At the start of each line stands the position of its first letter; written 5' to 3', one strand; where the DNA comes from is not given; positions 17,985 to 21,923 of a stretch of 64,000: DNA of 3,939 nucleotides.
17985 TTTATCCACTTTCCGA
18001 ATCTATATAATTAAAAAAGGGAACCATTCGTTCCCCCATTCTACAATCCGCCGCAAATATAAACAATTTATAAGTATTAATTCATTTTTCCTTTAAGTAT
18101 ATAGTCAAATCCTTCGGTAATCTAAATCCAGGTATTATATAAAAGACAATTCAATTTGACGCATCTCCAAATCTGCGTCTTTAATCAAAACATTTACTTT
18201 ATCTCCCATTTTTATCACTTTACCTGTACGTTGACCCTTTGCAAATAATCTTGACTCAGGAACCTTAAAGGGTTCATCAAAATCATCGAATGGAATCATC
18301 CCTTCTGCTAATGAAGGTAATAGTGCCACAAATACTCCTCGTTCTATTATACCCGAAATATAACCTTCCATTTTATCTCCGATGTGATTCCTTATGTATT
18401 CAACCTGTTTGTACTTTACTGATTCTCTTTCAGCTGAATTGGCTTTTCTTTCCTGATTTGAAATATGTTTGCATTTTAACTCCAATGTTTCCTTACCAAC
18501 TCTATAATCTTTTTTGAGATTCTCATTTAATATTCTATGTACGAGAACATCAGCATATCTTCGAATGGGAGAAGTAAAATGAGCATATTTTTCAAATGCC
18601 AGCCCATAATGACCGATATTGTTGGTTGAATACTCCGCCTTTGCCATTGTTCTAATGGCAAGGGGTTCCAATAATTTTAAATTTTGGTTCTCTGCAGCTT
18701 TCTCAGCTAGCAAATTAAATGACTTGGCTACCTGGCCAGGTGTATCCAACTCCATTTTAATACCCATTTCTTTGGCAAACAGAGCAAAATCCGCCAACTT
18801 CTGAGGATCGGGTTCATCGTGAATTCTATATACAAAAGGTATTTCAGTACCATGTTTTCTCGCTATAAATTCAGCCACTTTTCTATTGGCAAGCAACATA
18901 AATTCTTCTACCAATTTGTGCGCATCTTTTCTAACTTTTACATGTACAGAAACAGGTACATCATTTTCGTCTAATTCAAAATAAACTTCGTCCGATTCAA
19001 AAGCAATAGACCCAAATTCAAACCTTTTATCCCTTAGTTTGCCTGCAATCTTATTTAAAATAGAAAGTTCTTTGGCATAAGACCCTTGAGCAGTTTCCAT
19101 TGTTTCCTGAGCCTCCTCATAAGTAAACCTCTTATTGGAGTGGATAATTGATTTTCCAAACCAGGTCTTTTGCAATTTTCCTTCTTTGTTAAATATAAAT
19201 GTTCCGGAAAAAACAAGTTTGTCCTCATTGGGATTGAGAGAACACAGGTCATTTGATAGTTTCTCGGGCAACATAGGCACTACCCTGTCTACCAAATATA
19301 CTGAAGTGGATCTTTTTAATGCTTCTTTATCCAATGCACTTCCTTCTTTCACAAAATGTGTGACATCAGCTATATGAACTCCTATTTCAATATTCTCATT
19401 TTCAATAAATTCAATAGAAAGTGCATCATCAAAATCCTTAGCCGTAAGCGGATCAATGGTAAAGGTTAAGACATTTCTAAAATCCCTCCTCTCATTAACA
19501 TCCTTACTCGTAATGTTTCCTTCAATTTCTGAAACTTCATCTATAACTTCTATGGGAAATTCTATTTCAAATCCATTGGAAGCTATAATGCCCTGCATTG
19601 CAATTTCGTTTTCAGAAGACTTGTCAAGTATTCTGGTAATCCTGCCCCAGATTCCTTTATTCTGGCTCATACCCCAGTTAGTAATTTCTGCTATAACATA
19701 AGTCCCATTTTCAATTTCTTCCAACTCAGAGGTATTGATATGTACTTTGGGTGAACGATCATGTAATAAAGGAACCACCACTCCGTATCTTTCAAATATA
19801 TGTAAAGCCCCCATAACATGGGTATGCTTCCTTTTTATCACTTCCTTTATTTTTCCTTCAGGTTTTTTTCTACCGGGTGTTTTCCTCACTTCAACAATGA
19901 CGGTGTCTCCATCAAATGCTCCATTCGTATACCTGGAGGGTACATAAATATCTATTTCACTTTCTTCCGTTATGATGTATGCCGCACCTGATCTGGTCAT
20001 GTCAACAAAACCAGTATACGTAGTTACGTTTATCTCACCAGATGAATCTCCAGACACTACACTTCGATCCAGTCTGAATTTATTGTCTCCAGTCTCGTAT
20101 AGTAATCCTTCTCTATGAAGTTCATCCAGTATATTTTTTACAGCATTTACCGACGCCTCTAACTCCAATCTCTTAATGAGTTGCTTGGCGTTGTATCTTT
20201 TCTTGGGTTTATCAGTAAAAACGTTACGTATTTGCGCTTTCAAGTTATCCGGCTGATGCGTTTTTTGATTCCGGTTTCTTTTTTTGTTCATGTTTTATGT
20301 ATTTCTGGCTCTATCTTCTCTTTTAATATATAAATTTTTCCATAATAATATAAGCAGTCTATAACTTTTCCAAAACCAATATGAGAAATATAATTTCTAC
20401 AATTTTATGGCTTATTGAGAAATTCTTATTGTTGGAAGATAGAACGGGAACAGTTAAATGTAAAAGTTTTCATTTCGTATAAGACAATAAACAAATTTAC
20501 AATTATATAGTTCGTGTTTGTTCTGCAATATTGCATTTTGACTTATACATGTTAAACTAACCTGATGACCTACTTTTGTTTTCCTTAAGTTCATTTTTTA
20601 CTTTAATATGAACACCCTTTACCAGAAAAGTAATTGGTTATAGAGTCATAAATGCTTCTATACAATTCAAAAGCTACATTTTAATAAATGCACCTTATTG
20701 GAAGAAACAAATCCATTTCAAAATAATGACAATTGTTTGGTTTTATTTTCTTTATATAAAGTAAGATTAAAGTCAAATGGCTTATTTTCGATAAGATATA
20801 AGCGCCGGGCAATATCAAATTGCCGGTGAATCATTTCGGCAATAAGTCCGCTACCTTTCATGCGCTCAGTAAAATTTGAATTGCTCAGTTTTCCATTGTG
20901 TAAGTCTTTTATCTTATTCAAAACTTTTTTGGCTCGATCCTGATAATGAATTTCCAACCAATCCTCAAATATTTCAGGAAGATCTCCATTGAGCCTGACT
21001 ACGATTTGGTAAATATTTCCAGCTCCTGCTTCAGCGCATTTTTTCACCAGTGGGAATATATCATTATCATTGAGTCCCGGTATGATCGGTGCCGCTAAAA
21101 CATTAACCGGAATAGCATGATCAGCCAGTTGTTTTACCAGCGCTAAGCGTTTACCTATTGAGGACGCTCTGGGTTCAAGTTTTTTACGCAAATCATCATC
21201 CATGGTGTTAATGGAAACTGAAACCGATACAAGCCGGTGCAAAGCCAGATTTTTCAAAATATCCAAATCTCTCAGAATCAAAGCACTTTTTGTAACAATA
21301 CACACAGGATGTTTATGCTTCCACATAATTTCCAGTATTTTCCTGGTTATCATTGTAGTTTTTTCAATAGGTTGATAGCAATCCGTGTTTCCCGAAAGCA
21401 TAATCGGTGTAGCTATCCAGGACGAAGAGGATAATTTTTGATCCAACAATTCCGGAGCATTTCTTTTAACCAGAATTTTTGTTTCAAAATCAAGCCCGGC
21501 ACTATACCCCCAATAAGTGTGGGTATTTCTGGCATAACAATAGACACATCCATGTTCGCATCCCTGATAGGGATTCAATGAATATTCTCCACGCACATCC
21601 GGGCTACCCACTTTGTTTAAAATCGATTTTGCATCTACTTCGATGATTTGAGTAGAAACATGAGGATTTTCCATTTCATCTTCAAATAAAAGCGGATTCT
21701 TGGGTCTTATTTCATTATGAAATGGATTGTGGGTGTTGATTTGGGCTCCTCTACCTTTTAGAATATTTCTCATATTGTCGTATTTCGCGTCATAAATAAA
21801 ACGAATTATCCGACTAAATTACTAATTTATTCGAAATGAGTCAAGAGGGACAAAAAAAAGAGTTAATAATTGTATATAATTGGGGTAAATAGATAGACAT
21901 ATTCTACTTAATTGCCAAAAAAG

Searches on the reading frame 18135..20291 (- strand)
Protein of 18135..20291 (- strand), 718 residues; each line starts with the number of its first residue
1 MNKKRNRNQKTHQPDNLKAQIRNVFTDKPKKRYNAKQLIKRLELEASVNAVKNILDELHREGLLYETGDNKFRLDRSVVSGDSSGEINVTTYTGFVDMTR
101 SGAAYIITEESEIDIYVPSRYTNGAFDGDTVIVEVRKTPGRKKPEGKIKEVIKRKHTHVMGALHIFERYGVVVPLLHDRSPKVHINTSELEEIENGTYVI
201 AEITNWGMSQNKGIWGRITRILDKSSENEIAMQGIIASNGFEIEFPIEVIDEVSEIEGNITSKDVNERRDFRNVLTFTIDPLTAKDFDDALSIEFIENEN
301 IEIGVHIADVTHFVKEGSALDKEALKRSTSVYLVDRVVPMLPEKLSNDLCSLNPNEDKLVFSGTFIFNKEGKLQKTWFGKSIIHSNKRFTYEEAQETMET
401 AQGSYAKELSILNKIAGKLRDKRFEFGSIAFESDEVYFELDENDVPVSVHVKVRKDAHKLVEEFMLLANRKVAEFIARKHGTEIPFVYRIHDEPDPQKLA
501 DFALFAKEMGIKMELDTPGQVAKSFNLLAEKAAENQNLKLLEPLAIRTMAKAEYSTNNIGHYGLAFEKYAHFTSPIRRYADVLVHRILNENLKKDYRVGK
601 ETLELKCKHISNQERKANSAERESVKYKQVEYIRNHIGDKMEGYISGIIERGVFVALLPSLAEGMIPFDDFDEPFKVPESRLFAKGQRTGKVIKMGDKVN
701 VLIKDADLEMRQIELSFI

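Call 95: search_protein_families(library=pfam, max_evalue=0.00001, proteins=[window:18135-20291:-])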
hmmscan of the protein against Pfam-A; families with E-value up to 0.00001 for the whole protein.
window:18135-20291:- (718 aa): 3 families
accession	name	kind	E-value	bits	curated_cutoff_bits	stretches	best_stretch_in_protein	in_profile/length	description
PF00773.25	RNB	-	4.5e-114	381.5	29.3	1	268-593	1-325/326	RNB domain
PF17876.7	CSD2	-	4.6e-21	75.1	26.2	2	114-171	12-69/74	Cold shock domain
PF08206.17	OB_RNB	-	3.3e-12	46.4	24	1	94-151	1-58/58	Ribonuclease B OB domain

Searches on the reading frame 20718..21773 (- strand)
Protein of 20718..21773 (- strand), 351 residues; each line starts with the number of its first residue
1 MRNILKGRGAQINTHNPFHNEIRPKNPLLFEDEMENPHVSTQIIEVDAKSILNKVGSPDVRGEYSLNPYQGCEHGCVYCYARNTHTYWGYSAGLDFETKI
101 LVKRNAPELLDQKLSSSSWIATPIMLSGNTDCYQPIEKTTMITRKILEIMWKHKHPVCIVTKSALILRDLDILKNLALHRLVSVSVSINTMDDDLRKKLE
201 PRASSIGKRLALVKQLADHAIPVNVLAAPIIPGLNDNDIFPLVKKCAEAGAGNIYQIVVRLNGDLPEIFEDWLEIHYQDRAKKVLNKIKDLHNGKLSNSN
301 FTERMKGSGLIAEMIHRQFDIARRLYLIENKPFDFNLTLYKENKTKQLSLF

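Call 95: search_protein_families(library=pfam, max_evalue=0.00001, proteins=[window:20718-21773:-])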
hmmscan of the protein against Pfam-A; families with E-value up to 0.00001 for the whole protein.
window:20718-21773:- (351 aa): 1 family
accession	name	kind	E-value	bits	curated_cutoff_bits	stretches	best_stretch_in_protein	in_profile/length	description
PF04055.27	Radical_SAM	-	7.1e-17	62.5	29.5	1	67-243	2-163/166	Radical SAM superfamily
